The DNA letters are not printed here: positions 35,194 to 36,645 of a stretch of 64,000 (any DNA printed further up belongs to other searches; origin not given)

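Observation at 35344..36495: PRMT-like methyltransferase fused to a PqqD/RRE-like tail, sandwiched between the two precursor genes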

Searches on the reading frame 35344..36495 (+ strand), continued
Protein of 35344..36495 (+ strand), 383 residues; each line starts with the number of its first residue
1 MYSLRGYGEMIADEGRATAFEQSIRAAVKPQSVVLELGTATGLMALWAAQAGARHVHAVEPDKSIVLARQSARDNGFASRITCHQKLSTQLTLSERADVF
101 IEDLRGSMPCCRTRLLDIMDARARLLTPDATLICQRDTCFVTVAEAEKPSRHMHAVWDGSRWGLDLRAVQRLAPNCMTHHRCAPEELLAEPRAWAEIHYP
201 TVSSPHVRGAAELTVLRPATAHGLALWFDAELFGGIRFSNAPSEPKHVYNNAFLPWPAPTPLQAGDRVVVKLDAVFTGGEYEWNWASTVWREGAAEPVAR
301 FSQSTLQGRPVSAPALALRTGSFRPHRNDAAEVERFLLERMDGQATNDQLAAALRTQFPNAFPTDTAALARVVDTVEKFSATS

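Call 23: fold_search(model_id=the predicted structure, library=pdb)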
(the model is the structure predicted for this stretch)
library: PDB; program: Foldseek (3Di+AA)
matches with E <= 10: 1505; with E <= 0.001: 542
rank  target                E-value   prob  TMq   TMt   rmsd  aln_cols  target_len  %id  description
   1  6p7i_B                1.5e-25  1.00  0.67  0.75   4.6       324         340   21  Crystal structure of Human PRMT6 in complex with S-Adenosyl-L-Homocysteine and YS17-117 Compound (released 2019-06-26)
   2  4y30_B                1.9e-25  1.00  0.67  0.72   4.5       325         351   21  Crystal structure of human protein arginine methyltransferase PRMT6 bound to SAH and EPZ020411 (released 2015-04-22)
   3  5lv4                  2.2e-25  1.00  0.66  0.79   4.5       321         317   22  Crystal structure of mouse PRMT6 in complex with inhibitor LH1236 (released 2017-09-20)
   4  6p7i_D                2.6e-25  1.00  0.67  0.75   4.5       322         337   21  Crystal structure of Human PRMT6 in complex with S-Adenosyl-L-Homocysteine and YS17-117 Compound (released 2019-06-26)
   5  8pjd                  3.1e-25  1.00  0.68  0.75   3.6       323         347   23  Crystal Structure of Mus musculus Protein Arginine Methyltransferase 2 94-445 (released 2024-07-10)
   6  5fqo                  3.1e-25  1.00  0.67  0.79   4.9       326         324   22  Crystal structure of M. musculus protein arginine methyltransferase PRMT6 with SAH and magnesium (released 2017-01-18)
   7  6sqk_A                3.4e-25  1.00  0.67  0.76   4.7       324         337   22  Crystal structure of mouse PRMT6 with modified H7-4 peptide (released 2020-09-30)
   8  5hzm                  4.1e-25  1.00  0.66  0.77   4.4       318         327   21  Human HMT1 hnRNP methyltransferase-like protein 6 (S. cerevisiae) (released 2016-02-17)
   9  5fqn                  4.6e-25  1.00  0.67  0.79   4.7       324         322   22  Crystal structure of M. musculus protein arginine methyltransferase PRMT6 with SAH at 1.65 Angstroms (released 2017-01-18)
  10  4c03_A                4.8e-25  1.00  0.67  0.75   4.7       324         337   22  Crystal structure of M. musculus protein arginine methyltransferase PRMT6 reduced (released 2014-07-30)
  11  5egs_B                5.1e-25  1.00  0.67  0.75   4.5       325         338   21  Human PRMT6 with bound fragment-type inhibitor (released 2016-02-03)
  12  6sq4_B                5.1e-25  1.00  0.66  0.77   4.7       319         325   21  Crystal structure of mouse PRMT6 in complex with inhibitor U2 (released 2020-09-30)
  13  6sqk_B                5.4e-25  1.00  0.67  0.76   4.5       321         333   21  Crystal structure of mouse PRMT6 with modified H7-4 peptide (released 2020-09-30)
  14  4c04                  5.4e-25  1.00  0.67  0.77   4.9       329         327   22  Crystal structure of M. musculus protein arginine methyltransferase PRMT6 with inhibitor (released 2014-07-30)
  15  4y30_A                6.1e-25  1.00  0.66  0.74   4.9       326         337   21  Crystal structure of human protein arginine methyltransferase PRMT6 bound to SAH and EPZ020411 (released 2015-04-22)
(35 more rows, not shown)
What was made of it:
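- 35344..36495 (+): PRMT-fold SAM-dependent methyltransferase, 383 aa. Foldseek finds PRMT6/2/1 at E about 1e-25 (call 23).
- On Protein arginine N-methyltransferase (PRMT): Foldseek aligns 309-331 columns to PRMT6/2/1 with TM-scores (normalised to the target) of 0.72-0.86 (call 23).
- Checked: Foldseek finds PRMT6, PRMT2 and PRMT1 at E about 1e-25, with TM-scores normalised to the target of 0.72-0.86 (call 23).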

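Call 25: find_encoding_contigs(protein=P0001, flank=10000, max_places=2)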
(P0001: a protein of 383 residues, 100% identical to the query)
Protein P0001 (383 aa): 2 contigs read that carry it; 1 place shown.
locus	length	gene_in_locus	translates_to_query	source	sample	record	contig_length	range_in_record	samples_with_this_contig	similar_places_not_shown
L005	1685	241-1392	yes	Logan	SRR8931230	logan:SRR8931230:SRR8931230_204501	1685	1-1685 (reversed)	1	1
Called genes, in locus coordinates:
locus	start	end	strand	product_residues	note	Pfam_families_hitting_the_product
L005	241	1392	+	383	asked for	-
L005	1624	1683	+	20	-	?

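Call 27: find_encoding_contigs(protein=P0002, flank=10000, max_places=2)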
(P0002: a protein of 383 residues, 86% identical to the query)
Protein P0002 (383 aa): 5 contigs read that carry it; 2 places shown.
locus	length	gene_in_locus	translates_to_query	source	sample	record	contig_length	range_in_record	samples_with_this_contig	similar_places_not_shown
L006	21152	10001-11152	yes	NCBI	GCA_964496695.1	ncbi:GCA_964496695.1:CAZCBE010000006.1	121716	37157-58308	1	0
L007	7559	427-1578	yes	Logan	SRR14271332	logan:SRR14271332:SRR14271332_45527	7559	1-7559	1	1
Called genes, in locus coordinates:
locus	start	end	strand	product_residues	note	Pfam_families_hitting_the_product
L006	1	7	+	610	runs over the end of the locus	PF03460:NIR_SIR_ferr, PF01077:NIR_SIR, PF03460:NIR_SIR_ferr, PF01077:NIR_SIR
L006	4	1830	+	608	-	PF00258:Flavodoxin_1, PF00667:FAD_binding_1, PF00175:NAD_binding_1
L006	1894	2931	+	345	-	PF13472:Lipase_GDSL_2, PF16822:ALGX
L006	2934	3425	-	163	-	PF01583:APS_kinase, PF06414:Zeta_toxin (weak), PF08433:KTI12, PF13671:AAA_33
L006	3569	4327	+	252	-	PF13489:Methyltransf_23, PF13649:Methyltransf_25, PF13847:Methyltransf_31 (faint), PF08241:Methyltransf_11 (weak), PF08242:Methyltransf_12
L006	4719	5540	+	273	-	PF27840:ScmC (weak)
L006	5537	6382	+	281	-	PF00685:Sulfotransfer_1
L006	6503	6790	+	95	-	PF05402:PqqD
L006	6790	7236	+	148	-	PF13471:Transglut_core3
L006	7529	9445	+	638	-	PF13522:GATase_6, PF13537:GATase_7, PF00733:Asn_synthase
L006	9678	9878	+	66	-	-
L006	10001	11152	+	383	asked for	PF13649:Methyltransf_25 (weak)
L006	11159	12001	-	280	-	-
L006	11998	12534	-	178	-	-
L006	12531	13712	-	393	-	PF14907:NTP_transf_5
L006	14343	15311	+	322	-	PF00119:ATP-synt_A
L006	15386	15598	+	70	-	PF00137:ATP-synt_C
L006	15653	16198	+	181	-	PF00430:ATP-synt_B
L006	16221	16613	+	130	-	PF00213:OSCP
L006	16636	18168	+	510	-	PF02874:ATP-synt_ab_N, PF00006:ATP-synt_ab, PF00306:ATP-synt_ab_C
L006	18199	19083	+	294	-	PF00231:ATP-synt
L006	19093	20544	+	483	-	PF02874:ATP-synt_ab_N, PF00006:ATP-synt_ab, PF22919:ATP-synt_VA_C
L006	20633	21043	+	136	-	PF02823:ATP-synt_DE_N, PF00401:ATP-synt_DE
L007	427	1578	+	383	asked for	PF13649:Methyltransf_25 (weak)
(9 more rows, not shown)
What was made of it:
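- The same cluster type appears around the 86%-identical orthologue in L006 (call 27).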

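Call 33: find_related_loci(query=A3, collection=genome_contigs, flank=10000)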
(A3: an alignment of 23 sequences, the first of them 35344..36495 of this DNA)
Query A3 (383 aa) in genome_contigs; peptide patterns used: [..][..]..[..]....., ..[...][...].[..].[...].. (x = any residue, [..] = any of these).
599 stretches matched a pattern (row limit reached: there are more); 160 encode a relative of the query (tblastn E <= 1e-3); the best 80 are kept; 80 distinct loci.
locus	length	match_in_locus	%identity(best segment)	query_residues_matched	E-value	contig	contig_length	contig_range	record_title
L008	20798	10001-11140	76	1-380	0e+0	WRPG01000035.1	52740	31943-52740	MAG: Limisphaerales bacterium isolate X3_MaxBin.016 scaffold_443, whole genome shotgun sequence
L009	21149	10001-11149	86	1-383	0e+0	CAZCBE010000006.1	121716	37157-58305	MAG TPA_asm: uncultured Klebsiella sp. isolate SRP292972_co3_125 genome assembly, contig: NODE_187_length_121716_cov_22.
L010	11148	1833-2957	54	2-376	1e-125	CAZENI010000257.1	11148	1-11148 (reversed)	MAG TPA_asm: uncultured Opitutus sp. isolate SRP292972_co3_40 genome assembly, contig: NODE_2517_length_11148_cov_4.9836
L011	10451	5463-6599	48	2-380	8e-115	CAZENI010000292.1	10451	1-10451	MAG TPA_asm: uncultured Opitutus sp. isolate SRP292972_co3_40 genome assembly, contig: NODE_2690_length_10451_cov_4.4784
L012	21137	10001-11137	49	2-380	3e-113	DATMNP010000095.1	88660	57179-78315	MAG TPA_asm: Opitutaceae bacterium isolate SMAG_U12853 k141_1167024, whole genome shotgun sequence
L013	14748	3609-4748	48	2-381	4e-106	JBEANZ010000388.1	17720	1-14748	MAG: Verrucomicrobiota bacterium isolate marthacreek_2019_sw_WHONDRS-S19S_0030_B_bin.4 scaffold_542360, whole genome sho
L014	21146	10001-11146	42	1-383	7e-96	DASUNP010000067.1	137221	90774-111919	MAG TPA_asm: Blastocatellia bacterium isolate SMAG_U1603 k141_1011608, whole genome shotgun sequence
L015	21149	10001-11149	40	1-382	3e-92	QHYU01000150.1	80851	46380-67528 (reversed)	MAG: Acidobacteria bacterium isolate gp2 AA80 14_0903_12_30cm_scaffold_431_curated, whole genome shotgun sequence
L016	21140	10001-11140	41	1-380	1e-91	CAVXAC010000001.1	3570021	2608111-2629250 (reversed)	MAG: Pyrinomonadaceae bacterium isolate MFD04212.bin.1.165 genome assembly, contig: contig_1969, whole genome shotgun se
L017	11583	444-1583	42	2-380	2e-91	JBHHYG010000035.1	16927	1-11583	MAG: Acidobacteriota bacterium isolate Maj_2_bin.65 NODE_1728_length_16927_cov_6.243006, whole genome shotgun sequence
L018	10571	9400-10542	41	1-380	6e-90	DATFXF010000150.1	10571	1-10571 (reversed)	MAG TPA_asm: Candidatus Acidiferrales bacterium isolate SMAG_U9510 k141_16455223, whole genome shotgun sequence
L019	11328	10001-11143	42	1-380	1e-89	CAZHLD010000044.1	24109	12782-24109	MAG TPA_asm: uncultured Acidobacteriaceae bacterium isolate SRP119689_co1_173 genome assembly, contig: NODE_2697_length_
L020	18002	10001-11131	42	2-380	2e-90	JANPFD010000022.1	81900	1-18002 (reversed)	MAG: Myxococcales bacterium isolate VAR_78_concoct_94_sub VAR_78_k141_3164429, whole genome shotgun sequence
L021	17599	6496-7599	42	1-380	3e-89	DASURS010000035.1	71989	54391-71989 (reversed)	MAG TPA_asm: Pyrinomonadaceae bacterium isolate SMAG_U1713 k141_1194655, whole genome shotgun sequence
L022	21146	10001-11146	40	1-383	3e-88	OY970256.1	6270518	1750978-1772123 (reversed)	MAG: Pyrinomonadaceae bacterium isolate MFD09212.bin.c.2 genome assembly, chromosome: 1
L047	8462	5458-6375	45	2-306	9e-81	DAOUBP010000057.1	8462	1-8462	MAG TPA_asm: Anaerolineae bacterium isolate H71_738 k91_1295344, whole genome shotgun sequence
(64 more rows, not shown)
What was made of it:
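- Tried and rejected: Repeating it with A3 worked (call 33).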

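Call 62: search_protein_families(library=pfam, max_evalue=1, proteins=[L047:6731-7942:+, L047:5452-6444:+])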
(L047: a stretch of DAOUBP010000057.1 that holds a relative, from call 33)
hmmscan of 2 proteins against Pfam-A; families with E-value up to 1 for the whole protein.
L047:6731-7942:+ (403 aa): 4 families
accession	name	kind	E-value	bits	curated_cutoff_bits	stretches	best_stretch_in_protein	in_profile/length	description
PF04055.27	Radical_SAM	-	9.3e-25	88.1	29.5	1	49-202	2-165/166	Radical SAM superfamily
PF13186.11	SPASM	-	2.2e-10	41.1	21.5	1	259-321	1-67/67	Iron-sulfur cluster-binding domain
PF13353.11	Fer4_12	-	0.0028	18.4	22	1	51-113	12-79/137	4Fe-4S single cluster domain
PF05671.16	GETHR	-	0.59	10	22.4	0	375-386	5-16/25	GETHR pentapeptide repeat (5 copies)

L047:5452-6444:+ (330 aa): 12 families
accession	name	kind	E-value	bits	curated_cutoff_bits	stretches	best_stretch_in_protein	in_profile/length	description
PF06325.19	PrmA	-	3.7e-11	43.5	22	1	23-104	153-233/296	Ribosomal protein L11 methyltransferase (PrmA)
PF22528.1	PRMT_C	-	5.8e-10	39.8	27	1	137-272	2-140/164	Arginine methyltransferase oligomerization subdomain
PF13649.12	Methyltransf_25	-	5.9e-08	33.7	27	1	36-131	2-97/97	Methyltransferase domain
PF13847.12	Methyltransf_31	-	3.5e-07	30.4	27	1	31-134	3-108/145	Methyltransferase domain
PF08241.18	Methyltransf_11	-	5e-06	27.5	21.2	1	36-134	1-94/95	Methyltransferase domain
PF17286.7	PRMT5_C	-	5.1e-06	27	30.3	1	211-288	66-146/167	PRMT5 oligomerisation domain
PF13489.12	Methyltransf_23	-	7.3e-06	26.2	27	1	24-134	16-115/164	Methyltransferase domain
PF13578.12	Methyltransf_24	-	5.9e-05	24.3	26.3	1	39-134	4-101/105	Methyltransferase domain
PF08242.18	Methyltransf_12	-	0.00076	20.6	30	1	36-133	1-98/98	Methyltransferase domain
PF05175.20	MTS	-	0.015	15.4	23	1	34-103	34-104/170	Methyltransferase small domain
PF01728.25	FtsJ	-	0.054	13.9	24.1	1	29-105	19-99/181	FtsJ-like methyltransferase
PF10294.15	Methyltransf_16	-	0.25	11.5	21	0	31-83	46-101/174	Lysine methyltransferase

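Call 78: search_protein_families(library=pfam, max_evalue=0.001, proteins=[L008:4615-6126:+, L008:6885-8450:-, L008:8597-9328:+, L008:8462-9157:-, L008:9448-10002:-, L008:9163-9696:+, L008:11181-11918:-, L008:11949-13262:-, L008:13259-14416:-, L008:11889-13385:+])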
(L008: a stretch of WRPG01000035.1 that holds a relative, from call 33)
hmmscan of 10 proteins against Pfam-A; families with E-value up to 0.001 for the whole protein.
L008:4615-6126:+ (503 aa): 0 families

L008:6885-8450:- (521 aa): 2 families
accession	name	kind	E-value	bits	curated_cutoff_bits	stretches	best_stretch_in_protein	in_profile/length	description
PF03023.19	MurJ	-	3e-106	356.2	27.4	1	30-472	2-442/451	Lipid II flippase MurJ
PF01554.23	MatE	-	1.3e-09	38.4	24.9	1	254-399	21-160/161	MatE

L008:8597-9328:+ (243 aa): 0 families

L008:8462-9157:- (231 aa): 0 families

L008:9448-10002:- (184 aa): 0 families

L008:9163-9696:+ (177 aa): 0 families

L008:11181-11918:- (245 aa): 2 families
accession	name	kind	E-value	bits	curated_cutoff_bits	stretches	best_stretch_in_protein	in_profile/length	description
PF00702.32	Hydrolase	-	1.4e-09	39.1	26.4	1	82-207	71-191/191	haloacid dehalogenase-like hydrolase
PF12710.13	HAD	-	1.8e-07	32.2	27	1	106-203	71-188/189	haloacid dehalogenase-like hydrolase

L008:11949-13262:- (437 aa): 1 family
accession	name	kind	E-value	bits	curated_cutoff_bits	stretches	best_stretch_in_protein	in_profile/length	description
PF07394.17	DUF1501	-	4.6e-92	309.6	27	1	46-435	1-389/390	Protein of unknown function (DUF1501)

L008:13259-14416:- (385 aa): 2 families
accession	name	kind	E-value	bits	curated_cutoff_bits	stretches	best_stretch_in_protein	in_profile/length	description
PF13646.12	HEAT_2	-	5.7e-15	55.8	27.7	1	309-374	17-83/88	HEAT repeats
PF03130.22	HEAT_PBS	-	4.6e-09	36.3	20.9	0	309-330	2-23/27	PBS lyase HEAT-like repeat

L008:11889-13385:+ (498 aa): 0 families

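Call 79: search_protein_representatives(alignment_id=A3)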
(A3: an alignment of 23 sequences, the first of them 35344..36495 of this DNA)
Query: 23 sequences, 382 profile positions. Proteins with E-value up to 0.001 (for the whole library): 14732; up to 1e-10: 8028; up to 1e-30: 2256. The best 150 are listed.
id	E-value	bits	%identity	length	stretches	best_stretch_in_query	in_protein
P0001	2.9e-198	674.7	-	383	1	1-381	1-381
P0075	1.0e-151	521.5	-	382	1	2-379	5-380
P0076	1.3e-127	442.1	-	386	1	2-380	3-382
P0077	1.7e-122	425.3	-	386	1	2-379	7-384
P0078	1.3e-116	406.0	-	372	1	10-381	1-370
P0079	1.3e-115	402.7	-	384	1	1-379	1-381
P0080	2.3e-115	401.8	-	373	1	10-378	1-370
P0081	1.7e-114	399.0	-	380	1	1-380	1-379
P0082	1.7e-114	399.0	-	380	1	1-378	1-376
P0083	3.1e-114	398.1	-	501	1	1-377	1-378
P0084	3.8e-114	397.8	-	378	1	1-379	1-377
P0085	6.0e-114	397.2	-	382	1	1-380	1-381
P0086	3.0e-113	394.9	-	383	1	2-379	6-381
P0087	5.4e-113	394.0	-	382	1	1-379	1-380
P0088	1.0e-112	393.2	-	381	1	1-380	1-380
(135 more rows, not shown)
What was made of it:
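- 35344..36495 (+): The family has 2256 clusters at 50% identity with E<=1e-30 (call 79).
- Family size: 2256 clusters at 50% identity with E<=1e-30 (call 79).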
